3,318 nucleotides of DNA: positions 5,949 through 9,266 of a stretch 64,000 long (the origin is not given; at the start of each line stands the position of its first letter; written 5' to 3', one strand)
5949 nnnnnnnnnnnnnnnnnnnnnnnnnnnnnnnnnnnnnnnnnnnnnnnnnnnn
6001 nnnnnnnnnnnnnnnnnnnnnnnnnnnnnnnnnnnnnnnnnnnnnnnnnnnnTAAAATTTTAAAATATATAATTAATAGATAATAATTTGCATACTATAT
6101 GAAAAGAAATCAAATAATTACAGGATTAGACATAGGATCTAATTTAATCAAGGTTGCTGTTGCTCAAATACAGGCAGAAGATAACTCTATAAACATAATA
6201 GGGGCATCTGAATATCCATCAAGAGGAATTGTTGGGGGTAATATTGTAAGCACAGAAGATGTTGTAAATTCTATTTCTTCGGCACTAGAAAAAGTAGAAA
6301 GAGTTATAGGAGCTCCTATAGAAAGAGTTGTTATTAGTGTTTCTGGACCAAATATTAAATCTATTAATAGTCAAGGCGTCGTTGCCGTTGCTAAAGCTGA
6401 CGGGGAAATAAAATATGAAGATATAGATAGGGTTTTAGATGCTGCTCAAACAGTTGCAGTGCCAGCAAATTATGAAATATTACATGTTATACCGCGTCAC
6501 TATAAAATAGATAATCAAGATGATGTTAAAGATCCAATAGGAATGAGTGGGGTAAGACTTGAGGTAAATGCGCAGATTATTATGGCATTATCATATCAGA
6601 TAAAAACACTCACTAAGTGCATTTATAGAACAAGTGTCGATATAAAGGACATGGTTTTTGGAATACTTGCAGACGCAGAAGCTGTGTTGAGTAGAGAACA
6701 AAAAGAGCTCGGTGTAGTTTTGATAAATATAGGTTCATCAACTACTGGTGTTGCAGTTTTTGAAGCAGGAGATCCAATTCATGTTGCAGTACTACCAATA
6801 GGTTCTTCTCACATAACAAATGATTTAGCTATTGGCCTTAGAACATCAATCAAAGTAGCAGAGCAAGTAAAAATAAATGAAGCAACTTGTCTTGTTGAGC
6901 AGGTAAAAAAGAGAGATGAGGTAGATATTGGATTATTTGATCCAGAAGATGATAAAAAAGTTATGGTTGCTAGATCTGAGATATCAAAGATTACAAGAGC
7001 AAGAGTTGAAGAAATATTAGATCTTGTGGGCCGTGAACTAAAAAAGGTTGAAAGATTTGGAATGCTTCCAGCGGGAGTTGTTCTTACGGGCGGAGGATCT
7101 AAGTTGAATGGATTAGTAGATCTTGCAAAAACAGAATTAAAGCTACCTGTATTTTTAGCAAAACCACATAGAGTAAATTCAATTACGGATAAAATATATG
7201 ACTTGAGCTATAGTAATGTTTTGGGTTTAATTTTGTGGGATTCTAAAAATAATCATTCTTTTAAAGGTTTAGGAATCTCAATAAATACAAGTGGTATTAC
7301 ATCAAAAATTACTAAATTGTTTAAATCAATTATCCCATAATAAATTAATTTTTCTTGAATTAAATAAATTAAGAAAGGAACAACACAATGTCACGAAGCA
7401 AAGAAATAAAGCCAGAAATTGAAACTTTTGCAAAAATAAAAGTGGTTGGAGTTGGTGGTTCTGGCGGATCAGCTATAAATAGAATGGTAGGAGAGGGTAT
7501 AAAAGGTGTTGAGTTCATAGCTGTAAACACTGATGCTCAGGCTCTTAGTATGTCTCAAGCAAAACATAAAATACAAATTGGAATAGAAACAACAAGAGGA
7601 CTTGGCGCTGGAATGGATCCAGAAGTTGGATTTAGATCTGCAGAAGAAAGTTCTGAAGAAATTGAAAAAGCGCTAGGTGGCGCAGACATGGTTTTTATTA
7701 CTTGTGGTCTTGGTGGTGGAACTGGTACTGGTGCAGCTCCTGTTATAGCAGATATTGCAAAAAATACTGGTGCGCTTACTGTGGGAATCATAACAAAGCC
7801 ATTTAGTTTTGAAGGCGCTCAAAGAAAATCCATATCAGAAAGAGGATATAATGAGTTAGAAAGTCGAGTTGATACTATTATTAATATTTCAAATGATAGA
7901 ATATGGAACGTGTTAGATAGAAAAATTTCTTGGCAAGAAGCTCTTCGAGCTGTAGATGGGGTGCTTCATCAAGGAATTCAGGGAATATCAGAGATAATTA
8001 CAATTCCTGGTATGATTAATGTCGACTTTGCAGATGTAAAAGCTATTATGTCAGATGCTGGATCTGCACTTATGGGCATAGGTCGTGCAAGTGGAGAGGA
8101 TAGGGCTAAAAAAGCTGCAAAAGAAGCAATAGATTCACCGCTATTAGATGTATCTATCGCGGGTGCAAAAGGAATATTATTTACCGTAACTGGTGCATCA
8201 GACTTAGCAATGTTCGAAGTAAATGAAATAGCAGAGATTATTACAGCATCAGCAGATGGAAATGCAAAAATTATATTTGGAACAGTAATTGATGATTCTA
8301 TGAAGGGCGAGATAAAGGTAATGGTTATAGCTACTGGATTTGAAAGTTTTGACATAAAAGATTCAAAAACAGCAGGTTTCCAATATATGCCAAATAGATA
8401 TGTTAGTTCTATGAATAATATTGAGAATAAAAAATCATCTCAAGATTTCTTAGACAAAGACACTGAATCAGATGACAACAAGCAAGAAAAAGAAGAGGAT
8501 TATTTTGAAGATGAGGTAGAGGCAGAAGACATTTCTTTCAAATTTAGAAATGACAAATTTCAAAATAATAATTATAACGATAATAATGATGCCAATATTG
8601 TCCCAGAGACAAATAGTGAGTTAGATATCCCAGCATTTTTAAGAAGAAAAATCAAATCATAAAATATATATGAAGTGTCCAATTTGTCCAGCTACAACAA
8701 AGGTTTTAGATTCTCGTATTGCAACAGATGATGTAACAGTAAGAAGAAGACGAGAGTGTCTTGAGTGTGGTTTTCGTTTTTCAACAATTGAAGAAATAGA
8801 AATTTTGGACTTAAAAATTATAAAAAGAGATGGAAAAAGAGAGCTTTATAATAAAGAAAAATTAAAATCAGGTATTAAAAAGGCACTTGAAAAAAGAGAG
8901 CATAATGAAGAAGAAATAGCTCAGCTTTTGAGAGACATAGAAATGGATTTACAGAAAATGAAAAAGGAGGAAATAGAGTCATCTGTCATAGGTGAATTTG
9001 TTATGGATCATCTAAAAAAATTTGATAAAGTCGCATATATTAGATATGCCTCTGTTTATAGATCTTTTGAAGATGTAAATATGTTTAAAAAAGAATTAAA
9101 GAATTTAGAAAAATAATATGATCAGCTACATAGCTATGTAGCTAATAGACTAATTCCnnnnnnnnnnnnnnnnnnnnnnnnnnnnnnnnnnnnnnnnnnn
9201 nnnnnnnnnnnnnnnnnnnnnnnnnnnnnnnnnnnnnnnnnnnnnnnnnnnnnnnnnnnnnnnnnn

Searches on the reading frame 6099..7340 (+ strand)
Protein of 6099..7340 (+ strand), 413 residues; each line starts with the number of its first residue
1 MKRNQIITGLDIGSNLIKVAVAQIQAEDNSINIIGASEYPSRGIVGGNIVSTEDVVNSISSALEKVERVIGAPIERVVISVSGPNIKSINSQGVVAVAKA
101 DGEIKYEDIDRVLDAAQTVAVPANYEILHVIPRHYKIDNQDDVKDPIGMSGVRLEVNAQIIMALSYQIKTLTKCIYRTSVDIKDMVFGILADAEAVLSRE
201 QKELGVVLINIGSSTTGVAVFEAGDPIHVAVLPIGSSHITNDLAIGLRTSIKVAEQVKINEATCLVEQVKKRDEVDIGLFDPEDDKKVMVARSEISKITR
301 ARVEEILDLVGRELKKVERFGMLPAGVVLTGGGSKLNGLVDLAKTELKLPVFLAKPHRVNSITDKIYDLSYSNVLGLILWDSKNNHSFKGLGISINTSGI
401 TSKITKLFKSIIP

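Call 10: search_protein_families(library=pfam, proteins=[window:6099-7340:+], max_evalue=0.001)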
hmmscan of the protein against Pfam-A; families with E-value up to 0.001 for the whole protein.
window:6099-7340:+ (413 aa): 4 families
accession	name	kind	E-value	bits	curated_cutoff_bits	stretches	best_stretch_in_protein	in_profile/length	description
PF14450.12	FtsA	-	1.4e-30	106.7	31.8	1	207-376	1-127/127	Cell division protein FtsA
PF02491.25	SHS2_FTSA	-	2.9e-29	101.7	25.4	1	83-161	1-78/79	SHS2 domain inserted in FTSA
PF06723.19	MreB_Mbl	-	1.8e-09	37.4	27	1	204-355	145-305/327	MreB/Mbl protein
PF11104.14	PilM_2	-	1.7e-08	34.2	27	0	194-261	170-237/340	Type IV pilus assembly protein PilM;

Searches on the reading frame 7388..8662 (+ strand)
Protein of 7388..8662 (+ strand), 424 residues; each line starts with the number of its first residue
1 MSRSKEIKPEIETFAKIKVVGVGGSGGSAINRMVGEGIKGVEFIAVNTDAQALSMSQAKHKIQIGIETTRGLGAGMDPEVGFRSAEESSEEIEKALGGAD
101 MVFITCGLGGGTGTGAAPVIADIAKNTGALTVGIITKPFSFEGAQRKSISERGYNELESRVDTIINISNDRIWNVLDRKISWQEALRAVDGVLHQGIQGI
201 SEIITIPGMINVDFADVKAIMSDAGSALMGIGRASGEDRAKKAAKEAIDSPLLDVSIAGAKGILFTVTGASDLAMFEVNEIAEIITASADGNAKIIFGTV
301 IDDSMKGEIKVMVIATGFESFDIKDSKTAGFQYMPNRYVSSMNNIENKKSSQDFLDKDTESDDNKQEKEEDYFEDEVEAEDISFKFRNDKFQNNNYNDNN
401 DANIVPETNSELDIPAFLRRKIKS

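Call 10: search_protein_families(library=pfam, proteins=[window:7388-8662:+], max_evalue=0.001)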
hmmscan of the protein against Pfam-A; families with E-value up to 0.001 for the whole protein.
window:7388-8662:+ (424 aa): 2 families
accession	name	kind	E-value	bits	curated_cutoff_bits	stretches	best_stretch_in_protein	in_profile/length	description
PF00091.31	Tubulin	-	3.5e-45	155.1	33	1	16-176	1-189/190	Tubulin/FtsZ family, GTPase domain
PF12327.13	FtsZ_C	-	4.1e-35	120.4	27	1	225-319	1-95/95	FtsZ family, C-terminal domain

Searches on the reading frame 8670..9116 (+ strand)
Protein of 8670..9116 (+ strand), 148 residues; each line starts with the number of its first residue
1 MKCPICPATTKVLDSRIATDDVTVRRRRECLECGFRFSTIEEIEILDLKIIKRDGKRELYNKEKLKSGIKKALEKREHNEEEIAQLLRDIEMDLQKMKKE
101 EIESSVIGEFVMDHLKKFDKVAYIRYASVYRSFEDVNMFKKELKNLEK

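Call 10: search_protein_families(library=pfam, proteins=[window:8670-9116:+], max_evalue=0.001)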
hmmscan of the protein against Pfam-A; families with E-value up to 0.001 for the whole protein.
window:8670-9116:+ (148 aa): 2 families
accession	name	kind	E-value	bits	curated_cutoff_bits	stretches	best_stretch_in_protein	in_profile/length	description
PF03477.21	ATP-cone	-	1.9e-20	73.6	25.8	1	49-135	2-87/88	ATP cone domain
PF22811.2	Zn_ribbon_NrdR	-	1e-15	57.8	27.2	1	1-41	1-42/42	Transcriptional repressor NrdR-like, N-terminal domain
